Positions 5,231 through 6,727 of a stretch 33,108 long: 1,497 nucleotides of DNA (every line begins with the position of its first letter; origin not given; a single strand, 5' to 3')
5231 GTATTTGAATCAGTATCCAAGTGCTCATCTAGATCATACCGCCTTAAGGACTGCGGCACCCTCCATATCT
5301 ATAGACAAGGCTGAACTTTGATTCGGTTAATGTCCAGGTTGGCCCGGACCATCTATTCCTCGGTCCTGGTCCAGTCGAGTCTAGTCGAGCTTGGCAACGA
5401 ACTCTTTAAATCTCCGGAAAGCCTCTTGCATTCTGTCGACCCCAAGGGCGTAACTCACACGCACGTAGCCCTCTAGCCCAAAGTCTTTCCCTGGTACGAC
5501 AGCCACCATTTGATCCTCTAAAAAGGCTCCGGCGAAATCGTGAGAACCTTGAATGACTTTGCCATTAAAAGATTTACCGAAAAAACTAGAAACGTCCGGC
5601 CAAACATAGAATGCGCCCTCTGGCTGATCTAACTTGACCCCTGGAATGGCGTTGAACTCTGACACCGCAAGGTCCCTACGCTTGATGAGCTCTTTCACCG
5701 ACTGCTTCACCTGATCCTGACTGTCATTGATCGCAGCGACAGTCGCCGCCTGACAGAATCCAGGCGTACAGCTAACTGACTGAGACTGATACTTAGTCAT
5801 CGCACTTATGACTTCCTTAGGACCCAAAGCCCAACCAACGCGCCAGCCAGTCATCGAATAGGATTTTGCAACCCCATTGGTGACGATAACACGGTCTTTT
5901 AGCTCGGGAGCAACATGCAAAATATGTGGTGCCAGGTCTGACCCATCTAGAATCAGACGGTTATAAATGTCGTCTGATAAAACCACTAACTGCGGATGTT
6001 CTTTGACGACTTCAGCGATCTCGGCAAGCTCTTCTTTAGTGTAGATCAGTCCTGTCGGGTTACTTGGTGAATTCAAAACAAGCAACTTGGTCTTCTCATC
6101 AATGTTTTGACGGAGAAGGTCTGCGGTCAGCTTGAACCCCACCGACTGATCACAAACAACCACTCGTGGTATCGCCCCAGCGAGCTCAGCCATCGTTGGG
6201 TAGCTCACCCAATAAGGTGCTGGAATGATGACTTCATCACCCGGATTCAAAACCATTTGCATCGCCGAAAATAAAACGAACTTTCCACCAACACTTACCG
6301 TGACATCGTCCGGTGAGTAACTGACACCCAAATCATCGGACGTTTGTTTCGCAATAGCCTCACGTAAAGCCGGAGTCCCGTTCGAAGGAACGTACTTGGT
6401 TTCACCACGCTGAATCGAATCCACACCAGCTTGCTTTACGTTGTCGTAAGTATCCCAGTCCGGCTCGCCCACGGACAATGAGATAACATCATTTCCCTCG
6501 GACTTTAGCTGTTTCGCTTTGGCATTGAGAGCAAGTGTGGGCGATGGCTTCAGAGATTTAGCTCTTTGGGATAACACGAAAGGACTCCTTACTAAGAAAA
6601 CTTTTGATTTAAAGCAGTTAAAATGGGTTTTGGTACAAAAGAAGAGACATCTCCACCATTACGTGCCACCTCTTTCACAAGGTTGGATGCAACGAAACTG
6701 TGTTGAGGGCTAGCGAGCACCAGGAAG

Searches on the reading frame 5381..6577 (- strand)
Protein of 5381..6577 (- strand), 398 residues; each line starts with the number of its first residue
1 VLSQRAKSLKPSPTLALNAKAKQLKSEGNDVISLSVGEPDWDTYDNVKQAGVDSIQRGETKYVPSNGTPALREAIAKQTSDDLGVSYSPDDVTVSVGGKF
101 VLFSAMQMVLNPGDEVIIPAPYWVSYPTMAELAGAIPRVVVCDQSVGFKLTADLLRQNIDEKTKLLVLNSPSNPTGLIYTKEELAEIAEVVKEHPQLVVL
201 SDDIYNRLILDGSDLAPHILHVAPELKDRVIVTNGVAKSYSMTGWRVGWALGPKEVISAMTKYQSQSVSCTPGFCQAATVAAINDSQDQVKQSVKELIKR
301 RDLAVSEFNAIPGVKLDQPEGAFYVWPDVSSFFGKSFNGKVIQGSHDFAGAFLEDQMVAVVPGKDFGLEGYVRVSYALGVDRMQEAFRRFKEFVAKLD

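Call 12: search_protein_families(library=pfam, proteins=[window:5381-6577:-], max_evalue=0.001)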
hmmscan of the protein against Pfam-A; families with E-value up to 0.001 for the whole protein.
window:5381-6577:- (398 aa): 2 families
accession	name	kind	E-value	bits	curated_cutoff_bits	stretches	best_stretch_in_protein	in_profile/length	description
PF00155.27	Aminotran_1_2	-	1.4e-75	255.2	19.7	1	30-388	2-359/361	Aminotransferase class I and II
PF01053.26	Cys_Met_Meta_PP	-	0.0004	19.5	27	1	99-200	77-172/381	Cys/Met metabolism PLP-dependent enzyme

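Call 15: find_related_loci(query=window:5381-6577:-, collection=genome_contigs, flank=10000)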
Query window:5381-6577:- (398 aa) in genome_contigs; peptide patterns used: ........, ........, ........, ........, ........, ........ (x = any residue, [..] = any of these).
600 stretches matched a pattern (row limit reached: there are more); 592 encode a relative of the query (tblastn E <= 1e-3); the best 80 are kept; 80 distinct loci.
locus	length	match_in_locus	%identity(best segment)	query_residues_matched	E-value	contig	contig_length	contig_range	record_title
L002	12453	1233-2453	46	2-397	2e-127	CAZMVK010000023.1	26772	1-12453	MAG TPA_asm: uncultured Bdellovibrio sp. isolate SRP286056_co3_447 genome assembly, contig: NODE_1502_length_26772_cov_4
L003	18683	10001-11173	43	2-394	3e-104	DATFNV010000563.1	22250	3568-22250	MAG TPA_asm: Gemmataceae bacterium isolate SMAG_U9260 k141_276540, whole genome shotgun sequence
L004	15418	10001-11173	42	2-394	1e-99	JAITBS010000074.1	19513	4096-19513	MAG: Planctomycetaceae bacterium isolate Ncb351_bin97 k119_1949067, whole genome shotgun sequence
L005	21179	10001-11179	42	2-395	7e-99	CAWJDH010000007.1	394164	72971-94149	MAG: uncultured Actinomycetota bacterium isolate MFD03066.bin.2.192 genome assembly, contig: contig_3532, whole genome s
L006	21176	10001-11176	42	2-394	9e-98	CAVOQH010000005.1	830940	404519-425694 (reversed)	MAG: uncultured Actinomycetota bacterium isolate MFD09848.bin.2.28 genome assembly, contig: contig_6657, whole genome sh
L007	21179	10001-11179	42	2-395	2e-97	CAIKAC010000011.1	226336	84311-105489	MAG: uncultured actinobacterium isolate AlinenLipids_bin-9699 genome assembly, contig: bin-9699:11/27, whole genome shot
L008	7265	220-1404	42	2-397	2e-97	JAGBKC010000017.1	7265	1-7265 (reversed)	MAG: Actinomycetaceae bacterium isolate RGIG9191 Water_deer_Reticulum.Co__c75064, whole genome shotgun sequence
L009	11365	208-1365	43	2-397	4e-97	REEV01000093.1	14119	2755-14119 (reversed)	MAG: Cyanobium sp. PLM2.Bin73 NODE_5370_length_14119_cov_38.07, whole genome shotgun sequence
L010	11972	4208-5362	42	2-396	9e-97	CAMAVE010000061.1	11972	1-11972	MAG: Synechococcus sp. UW140 isolate LE-05nov19-129 genome assembly, contig: LE-05nov19-C9255, whole genome shotgun sequ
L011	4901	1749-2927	42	2-389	6e-96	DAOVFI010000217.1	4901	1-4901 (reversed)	MAG TPA_asm: Planctomycetales bacterium isolate CSMAG_1105 CSMAG_1105_k141_245886_length_4901_cov_10.5924, whole genome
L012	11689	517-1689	42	2-393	5e-95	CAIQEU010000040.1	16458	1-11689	MAG: uncultured actinobacterium isolate Umea2p1_bin-0912 genome assembly, contig: bin-0912:40/81, whole genome shotgun s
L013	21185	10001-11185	42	2-397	2e-95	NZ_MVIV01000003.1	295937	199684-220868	Actinomyces gaoshouyii strain pika_113 Scaffold3, whole genome shotgun sequence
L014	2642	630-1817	42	2-398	7e-98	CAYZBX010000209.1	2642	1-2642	MAG TPA_asm: uncultured Micrococcaceae bacterium isolate SRP187154_co1_266 genome assembly, contig: NODE_61723_length_26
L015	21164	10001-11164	39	2-397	6e-95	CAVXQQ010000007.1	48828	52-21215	MAG: Bryobacterales bacterium isolate MFD01872.bin.2.86 genome assembly, contig: contig_130228, whole genome shotgun seq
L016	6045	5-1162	42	12-398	6e-95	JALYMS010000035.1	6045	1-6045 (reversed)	MAG: Actinomycetota bacterium isolate ATA bin17 SD1493-95_k127_789786, whole genome shotgun sequence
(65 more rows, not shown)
